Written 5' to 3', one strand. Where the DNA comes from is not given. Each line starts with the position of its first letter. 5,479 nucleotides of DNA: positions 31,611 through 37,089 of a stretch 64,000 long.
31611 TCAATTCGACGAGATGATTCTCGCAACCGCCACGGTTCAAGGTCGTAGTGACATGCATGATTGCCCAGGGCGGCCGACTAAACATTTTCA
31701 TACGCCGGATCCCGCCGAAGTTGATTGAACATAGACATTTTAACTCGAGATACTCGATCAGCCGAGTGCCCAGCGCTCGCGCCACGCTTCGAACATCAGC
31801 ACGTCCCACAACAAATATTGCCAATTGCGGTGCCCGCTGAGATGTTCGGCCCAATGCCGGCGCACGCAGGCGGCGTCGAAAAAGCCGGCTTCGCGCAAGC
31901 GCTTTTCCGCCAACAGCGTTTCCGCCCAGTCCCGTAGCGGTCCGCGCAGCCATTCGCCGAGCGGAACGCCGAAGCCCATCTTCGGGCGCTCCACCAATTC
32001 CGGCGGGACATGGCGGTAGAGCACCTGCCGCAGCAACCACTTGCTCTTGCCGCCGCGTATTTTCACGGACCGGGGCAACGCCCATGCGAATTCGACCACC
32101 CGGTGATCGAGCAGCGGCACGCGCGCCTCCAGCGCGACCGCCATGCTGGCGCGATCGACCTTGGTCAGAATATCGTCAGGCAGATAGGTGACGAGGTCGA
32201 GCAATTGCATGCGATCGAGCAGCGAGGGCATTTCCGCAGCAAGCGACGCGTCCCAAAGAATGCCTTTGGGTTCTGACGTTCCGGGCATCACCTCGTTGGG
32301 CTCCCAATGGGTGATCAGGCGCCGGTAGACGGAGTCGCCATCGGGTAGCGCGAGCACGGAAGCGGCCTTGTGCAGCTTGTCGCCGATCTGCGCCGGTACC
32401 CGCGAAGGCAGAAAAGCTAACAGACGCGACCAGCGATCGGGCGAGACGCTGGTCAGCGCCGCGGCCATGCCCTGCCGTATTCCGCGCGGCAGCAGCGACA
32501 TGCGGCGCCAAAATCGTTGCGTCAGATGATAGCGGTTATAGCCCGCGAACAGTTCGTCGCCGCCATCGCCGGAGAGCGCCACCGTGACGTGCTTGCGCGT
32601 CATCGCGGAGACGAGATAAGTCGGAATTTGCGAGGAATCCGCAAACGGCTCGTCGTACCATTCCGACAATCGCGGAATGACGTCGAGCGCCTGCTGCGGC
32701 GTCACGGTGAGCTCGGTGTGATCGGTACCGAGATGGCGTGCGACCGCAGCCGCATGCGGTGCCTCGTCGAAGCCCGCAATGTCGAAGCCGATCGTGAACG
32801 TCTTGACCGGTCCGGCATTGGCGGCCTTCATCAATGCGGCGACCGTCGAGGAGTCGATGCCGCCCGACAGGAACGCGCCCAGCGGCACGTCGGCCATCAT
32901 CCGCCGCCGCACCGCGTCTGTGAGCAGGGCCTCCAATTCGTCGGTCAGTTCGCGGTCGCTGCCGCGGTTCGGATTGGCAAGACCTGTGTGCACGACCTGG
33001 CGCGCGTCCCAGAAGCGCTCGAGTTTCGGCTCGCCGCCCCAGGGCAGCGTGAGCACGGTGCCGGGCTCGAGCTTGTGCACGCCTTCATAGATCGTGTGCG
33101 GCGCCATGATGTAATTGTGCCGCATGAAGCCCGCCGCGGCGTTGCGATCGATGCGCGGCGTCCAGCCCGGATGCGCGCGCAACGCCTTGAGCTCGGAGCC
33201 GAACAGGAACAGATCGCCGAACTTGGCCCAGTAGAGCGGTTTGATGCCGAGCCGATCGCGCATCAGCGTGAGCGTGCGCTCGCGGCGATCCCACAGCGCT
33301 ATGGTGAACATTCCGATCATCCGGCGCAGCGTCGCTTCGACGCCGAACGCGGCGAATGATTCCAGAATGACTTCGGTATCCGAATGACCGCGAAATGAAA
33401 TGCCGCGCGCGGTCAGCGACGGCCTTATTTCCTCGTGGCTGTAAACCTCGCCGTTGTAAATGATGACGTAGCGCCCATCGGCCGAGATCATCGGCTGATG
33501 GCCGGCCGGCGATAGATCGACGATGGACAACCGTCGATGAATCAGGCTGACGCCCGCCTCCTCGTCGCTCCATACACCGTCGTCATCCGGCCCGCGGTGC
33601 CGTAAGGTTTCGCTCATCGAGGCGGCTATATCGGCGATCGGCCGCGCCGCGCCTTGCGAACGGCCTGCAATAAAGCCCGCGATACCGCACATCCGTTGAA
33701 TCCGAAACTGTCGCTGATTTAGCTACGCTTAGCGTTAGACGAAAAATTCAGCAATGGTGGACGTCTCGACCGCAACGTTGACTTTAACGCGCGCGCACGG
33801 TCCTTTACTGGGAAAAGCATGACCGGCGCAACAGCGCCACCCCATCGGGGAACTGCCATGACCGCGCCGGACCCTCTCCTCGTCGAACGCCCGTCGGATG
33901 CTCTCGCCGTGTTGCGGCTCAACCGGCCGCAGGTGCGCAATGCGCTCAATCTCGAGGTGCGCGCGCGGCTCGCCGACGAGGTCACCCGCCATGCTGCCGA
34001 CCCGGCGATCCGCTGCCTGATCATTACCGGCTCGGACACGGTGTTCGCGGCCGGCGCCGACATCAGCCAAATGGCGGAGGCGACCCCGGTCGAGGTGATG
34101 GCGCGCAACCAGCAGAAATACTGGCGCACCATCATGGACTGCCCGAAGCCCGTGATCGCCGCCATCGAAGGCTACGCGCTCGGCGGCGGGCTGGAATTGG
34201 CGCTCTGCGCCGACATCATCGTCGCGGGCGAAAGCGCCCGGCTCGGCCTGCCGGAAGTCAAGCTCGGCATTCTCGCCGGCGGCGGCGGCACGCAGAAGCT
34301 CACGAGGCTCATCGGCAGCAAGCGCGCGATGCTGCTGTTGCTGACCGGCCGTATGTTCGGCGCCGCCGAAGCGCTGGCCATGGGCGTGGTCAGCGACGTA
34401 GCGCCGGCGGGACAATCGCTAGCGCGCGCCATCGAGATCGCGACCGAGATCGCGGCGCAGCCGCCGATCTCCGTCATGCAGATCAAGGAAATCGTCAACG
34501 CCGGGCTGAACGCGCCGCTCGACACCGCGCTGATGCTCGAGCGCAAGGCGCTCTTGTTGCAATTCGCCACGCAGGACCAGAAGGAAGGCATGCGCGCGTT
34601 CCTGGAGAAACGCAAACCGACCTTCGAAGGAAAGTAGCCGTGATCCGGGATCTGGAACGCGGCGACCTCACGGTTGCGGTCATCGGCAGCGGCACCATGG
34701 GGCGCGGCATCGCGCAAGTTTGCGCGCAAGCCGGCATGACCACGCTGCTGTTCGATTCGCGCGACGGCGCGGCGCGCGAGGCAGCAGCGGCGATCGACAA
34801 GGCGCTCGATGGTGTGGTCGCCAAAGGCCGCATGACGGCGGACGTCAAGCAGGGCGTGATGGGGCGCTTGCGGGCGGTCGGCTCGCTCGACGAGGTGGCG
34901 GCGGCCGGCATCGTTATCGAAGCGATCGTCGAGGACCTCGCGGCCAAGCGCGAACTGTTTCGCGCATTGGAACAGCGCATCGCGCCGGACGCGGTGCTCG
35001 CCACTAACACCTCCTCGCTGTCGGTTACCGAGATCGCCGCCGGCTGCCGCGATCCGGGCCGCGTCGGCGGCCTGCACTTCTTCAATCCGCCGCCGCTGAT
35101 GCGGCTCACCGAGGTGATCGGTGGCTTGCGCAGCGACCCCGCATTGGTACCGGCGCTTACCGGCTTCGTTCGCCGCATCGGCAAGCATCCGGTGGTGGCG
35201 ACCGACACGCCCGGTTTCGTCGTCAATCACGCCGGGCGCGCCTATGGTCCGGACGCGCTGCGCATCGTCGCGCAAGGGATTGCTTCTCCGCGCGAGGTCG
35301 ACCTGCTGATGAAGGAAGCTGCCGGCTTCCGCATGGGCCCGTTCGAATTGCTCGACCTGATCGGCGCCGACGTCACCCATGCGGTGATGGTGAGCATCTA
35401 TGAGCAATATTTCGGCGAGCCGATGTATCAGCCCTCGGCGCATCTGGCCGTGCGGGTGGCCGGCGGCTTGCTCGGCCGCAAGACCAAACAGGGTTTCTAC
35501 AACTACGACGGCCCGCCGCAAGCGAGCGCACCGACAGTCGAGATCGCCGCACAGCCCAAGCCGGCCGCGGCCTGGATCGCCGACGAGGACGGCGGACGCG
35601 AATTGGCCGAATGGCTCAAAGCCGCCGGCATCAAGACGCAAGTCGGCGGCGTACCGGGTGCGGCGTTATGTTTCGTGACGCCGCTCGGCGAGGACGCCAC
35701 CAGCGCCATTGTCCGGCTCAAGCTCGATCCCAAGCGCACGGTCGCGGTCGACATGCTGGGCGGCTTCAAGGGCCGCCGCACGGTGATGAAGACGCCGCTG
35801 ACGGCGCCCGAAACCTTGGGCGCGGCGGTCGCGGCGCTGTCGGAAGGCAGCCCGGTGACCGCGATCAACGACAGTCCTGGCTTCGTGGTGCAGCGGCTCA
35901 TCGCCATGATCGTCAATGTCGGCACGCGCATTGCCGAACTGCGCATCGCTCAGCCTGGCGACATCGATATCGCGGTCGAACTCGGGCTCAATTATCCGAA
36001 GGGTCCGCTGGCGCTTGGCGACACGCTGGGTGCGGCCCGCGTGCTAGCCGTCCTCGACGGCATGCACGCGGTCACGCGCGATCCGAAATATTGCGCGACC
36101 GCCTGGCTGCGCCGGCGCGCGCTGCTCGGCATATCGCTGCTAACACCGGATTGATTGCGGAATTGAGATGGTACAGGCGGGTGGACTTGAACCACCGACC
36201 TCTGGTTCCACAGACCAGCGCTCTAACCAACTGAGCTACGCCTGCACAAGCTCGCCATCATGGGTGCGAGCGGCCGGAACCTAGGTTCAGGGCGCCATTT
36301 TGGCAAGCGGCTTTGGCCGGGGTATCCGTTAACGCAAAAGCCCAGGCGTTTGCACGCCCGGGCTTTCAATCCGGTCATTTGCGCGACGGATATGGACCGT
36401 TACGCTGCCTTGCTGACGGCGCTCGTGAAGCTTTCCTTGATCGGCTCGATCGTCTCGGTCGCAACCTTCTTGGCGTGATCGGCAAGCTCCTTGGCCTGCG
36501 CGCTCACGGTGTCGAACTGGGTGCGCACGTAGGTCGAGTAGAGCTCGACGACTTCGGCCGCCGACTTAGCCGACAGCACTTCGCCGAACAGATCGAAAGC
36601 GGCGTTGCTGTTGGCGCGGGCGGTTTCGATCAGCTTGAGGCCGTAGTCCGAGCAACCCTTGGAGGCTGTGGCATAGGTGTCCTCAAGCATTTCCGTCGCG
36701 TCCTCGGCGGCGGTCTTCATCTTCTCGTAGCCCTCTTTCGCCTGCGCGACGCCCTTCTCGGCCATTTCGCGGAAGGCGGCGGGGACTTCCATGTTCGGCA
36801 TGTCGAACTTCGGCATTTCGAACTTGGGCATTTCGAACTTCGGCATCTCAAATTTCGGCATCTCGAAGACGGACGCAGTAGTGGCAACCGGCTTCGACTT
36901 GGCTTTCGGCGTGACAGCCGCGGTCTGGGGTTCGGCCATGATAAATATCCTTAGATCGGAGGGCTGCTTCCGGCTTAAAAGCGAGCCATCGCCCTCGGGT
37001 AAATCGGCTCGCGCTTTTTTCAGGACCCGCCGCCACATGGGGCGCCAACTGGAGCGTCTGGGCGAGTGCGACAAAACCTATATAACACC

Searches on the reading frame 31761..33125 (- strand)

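Call 65: search_protein_families(library=pfam, proteins=[window:31761-33125:-], max_evalue=0.00001)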
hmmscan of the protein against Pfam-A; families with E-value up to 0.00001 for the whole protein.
window:31761-33125:- (455 aa): 1 family
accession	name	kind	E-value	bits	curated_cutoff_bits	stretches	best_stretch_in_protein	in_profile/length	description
PF00733.27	Asn_synthase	-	9.8e-124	414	21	1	63-449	1-353/354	Asparagine synthase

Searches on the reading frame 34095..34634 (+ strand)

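Call 65: search_protein_families(library=pfam, proteins=[window:34095-34634:+], max_evalue=0.00001)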
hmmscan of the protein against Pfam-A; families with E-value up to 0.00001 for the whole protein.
window:34095-34634:+ (180 aa): 2 families
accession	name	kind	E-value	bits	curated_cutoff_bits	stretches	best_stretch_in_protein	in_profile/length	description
PF00378.25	ECH_1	-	7.1e-53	179.9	27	1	4-179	75-250/251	Enoyl-CoA hydratase/isomerase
PF16113.10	ECH_2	-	3.2e-19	70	27.2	1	10-105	80-174/335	Enoyl-CoA hydratase/isomerase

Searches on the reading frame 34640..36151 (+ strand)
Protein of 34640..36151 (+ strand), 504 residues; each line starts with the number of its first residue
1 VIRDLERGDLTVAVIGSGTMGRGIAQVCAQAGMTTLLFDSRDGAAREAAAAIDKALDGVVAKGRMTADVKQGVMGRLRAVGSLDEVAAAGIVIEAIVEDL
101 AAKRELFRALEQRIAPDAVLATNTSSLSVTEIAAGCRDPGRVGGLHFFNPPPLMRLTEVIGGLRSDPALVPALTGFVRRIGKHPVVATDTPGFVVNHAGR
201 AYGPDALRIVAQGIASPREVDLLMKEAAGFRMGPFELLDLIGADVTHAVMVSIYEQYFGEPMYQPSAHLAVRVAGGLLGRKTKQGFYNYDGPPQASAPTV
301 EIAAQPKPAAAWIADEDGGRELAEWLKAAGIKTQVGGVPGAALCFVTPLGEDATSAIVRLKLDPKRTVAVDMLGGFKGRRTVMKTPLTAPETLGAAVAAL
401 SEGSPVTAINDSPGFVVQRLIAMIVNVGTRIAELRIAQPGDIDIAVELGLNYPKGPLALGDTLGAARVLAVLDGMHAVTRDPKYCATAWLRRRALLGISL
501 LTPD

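Call 65: search_protein_families(library=pfam, proteins=[window:34640-36151:+], max_evalue=0.00001)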
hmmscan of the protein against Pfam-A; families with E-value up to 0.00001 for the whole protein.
window:34640-36151:+ (504 aa): 2 families
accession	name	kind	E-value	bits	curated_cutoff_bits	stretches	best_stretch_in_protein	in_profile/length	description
PF02737.24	3HCDH_N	-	1.5e-56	191.6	22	1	11-189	1-179/180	3-hydroxyacyl-CoA dehydrogenase, NAD binding domain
PF00725.27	3HCDH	-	4.2e-43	146.2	22.1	2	192-289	1-97/97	3-hydroxyacyl-CoA dehydrogenase, C-terminal domain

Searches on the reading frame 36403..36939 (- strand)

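Call 65: search_protein_families(library=pfam, proteins=[window:36403-36939:-], max_evalue=0.00001)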
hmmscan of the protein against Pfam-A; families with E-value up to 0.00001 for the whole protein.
window:36403-36939:- (179 aa): 1 family
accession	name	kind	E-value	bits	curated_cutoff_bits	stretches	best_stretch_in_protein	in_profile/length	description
PF09361.15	Phasin_2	-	3.3e-17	63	24.9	1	72-170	1-99/100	Phasin protein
